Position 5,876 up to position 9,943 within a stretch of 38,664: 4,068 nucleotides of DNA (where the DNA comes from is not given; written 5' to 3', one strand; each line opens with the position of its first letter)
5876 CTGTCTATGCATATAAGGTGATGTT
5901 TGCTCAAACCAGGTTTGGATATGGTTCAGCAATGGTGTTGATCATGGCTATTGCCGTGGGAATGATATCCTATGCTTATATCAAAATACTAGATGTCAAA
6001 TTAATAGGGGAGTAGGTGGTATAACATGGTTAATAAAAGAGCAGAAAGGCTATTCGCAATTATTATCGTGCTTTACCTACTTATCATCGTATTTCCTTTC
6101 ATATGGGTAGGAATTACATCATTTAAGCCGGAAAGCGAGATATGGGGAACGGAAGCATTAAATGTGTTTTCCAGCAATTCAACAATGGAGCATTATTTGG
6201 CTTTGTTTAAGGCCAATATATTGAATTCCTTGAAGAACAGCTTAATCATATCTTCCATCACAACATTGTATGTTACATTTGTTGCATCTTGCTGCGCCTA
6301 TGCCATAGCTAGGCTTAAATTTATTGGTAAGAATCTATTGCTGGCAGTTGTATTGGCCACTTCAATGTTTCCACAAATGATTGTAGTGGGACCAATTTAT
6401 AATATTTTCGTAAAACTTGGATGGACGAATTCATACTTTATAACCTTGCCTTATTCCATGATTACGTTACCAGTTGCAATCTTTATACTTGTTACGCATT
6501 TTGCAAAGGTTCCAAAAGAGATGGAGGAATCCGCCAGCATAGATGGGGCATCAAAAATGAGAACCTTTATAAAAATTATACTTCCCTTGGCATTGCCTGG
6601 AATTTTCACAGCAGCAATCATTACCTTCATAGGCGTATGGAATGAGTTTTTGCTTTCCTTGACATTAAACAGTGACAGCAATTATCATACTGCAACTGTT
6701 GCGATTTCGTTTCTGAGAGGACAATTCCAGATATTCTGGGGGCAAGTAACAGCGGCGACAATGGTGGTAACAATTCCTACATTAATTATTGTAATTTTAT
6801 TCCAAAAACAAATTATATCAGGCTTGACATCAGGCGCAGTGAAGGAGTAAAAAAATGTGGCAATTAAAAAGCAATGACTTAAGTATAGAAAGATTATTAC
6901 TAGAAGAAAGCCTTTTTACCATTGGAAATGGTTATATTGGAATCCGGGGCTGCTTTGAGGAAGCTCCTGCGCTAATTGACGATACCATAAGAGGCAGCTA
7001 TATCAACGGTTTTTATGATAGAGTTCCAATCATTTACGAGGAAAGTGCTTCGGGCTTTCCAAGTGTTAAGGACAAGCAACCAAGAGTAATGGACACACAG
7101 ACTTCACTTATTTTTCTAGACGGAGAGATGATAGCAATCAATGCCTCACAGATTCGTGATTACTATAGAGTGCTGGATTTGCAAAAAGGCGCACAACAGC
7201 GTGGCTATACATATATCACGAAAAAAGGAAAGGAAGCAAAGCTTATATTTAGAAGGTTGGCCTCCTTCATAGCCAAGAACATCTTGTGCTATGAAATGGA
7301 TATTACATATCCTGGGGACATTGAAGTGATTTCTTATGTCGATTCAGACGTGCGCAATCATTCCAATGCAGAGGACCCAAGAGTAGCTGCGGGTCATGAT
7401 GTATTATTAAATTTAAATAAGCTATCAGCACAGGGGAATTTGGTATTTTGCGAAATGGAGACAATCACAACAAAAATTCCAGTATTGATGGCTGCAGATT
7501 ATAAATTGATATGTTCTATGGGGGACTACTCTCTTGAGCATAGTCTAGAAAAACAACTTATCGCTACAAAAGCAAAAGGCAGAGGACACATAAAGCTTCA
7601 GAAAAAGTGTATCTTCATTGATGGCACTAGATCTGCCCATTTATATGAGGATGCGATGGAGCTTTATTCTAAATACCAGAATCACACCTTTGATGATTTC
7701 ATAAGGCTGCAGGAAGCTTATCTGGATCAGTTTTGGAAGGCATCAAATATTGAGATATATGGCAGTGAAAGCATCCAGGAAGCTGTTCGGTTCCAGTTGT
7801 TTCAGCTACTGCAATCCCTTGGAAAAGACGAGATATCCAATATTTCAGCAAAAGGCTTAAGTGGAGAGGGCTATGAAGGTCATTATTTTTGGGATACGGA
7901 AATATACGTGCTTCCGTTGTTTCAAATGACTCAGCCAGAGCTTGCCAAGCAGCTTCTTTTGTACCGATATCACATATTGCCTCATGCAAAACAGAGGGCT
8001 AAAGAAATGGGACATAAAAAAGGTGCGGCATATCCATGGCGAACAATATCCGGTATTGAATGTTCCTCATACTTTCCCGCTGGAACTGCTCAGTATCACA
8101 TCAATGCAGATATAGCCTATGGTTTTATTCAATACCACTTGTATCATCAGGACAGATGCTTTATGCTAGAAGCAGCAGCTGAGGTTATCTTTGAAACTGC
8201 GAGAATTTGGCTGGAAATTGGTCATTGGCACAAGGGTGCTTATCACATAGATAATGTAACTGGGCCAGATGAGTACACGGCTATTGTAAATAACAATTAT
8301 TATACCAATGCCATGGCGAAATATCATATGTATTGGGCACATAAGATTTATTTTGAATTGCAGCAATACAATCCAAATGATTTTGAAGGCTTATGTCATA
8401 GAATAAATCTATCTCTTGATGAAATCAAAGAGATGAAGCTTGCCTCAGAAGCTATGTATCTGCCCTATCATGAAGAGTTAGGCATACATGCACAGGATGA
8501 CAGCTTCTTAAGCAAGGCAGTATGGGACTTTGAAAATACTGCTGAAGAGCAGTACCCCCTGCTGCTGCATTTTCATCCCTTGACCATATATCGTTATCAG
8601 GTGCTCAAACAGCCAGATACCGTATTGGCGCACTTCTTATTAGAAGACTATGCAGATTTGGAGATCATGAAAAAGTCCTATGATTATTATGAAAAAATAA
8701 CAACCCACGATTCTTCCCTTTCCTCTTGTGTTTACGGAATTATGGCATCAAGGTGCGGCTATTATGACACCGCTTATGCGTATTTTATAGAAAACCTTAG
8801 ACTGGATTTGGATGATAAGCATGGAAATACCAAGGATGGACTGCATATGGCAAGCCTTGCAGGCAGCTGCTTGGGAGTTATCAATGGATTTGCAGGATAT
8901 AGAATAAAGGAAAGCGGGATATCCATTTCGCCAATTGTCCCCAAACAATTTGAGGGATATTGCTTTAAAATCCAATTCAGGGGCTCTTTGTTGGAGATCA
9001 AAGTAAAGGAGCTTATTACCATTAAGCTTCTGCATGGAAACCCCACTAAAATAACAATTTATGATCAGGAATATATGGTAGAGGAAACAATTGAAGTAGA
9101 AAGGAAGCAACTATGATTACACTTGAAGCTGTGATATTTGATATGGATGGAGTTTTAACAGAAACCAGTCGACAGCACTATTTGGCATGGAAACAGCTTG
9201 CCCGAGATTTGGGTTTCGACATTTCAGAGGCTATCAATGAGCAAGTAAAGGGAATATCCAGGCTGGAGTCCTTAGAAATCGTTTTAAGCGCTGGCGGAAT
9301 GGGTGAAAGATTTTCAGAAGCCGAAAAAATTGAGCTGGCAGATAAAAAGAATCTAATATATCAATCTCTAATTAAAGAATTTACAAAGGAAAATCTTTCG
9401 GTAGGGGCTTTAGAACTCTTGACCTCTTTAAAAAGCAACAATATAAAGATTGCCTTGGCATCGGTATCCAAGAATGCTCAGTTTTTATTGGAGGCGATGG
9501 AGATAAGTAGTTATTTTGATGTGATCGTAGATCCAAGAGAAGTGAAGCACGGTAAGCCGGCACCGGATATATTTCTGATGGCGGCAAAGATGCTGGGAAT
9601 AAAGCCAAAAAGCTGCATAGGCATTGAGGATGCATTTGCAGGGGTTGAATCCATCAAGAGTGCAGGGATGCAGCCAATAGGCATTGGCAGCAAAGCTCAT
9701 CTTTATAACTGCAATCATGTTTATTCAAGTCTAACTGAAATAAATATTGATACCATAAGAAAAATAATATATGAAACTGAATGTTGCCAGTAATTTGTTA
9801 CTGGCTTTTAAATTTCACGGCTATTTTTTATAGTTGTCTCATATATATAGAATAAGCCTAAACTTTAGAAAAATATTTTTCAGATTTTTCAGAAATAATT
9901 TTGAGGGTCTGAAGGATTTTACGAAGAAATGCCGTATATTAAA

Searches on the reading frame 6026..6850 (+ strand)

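Call 8: search_protein_families(library=pfam, proteins=[window:6026-6850:+], max_evalue=0.01)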
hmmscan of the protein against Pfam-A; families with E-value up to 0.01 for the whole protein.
window:6026-6850:+ (274 aa): 1 family
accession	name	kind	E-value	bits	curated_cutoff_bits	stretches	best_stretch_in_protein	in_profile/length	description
PF00528.27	BPD_transp_1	-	5.6e-18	65.8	26.4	1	91-260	5-175/184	Binding-protein-dependent transport system inner membrane component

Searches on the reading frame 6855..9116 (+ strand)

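Call 8: search_protein_families(library=pfam, proteins=[window:6855-9116:+], max_evalue=0.01)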
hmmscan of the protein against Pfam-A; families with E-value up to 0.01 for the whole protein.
window:6855-9116:+ (753 aa): 3 families
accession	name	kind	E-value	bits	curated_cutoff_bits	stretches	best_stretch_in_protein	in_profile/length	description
PF03632.21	Glyco_hydro_65m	-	3e-115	385.6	27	1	312-671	1-369/371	Glycosyl hydrolase family 65 central catalytic domain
PF03636.21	Glyco_hydro_65N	-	1.3e-39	136.7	26.6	1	7-227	3-199/233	Glycosyl hydrolase family 65, N-terminal domain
PF03633.20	Glyco_hydro_65C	-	2.4e-12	46.9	22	1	683-740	2-60/62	Glycosyl hydrolase family 65, C-terminal domain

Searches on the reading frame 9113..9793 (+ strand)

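Call 8: search_protein_families(library=pfam, proteins=[window:9113-9793:+], max_evalue=0.01)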
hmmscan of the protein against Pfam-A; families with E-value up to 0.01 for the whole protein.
window:9113-9793:+ (226 aa): 2 families
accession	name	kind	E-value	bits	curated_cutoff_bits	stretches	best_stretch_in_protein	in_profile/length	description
PF00702.32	Hydrolase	-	1.3e-27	97.9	26.4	1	5-185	2-191/191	haloacid dehalogenase-like hydrolase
PF13419.12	HAD_2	-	6e-24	85.6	23.8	1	7-190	1-177/178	Haloacid dehalogenase-like hydrolase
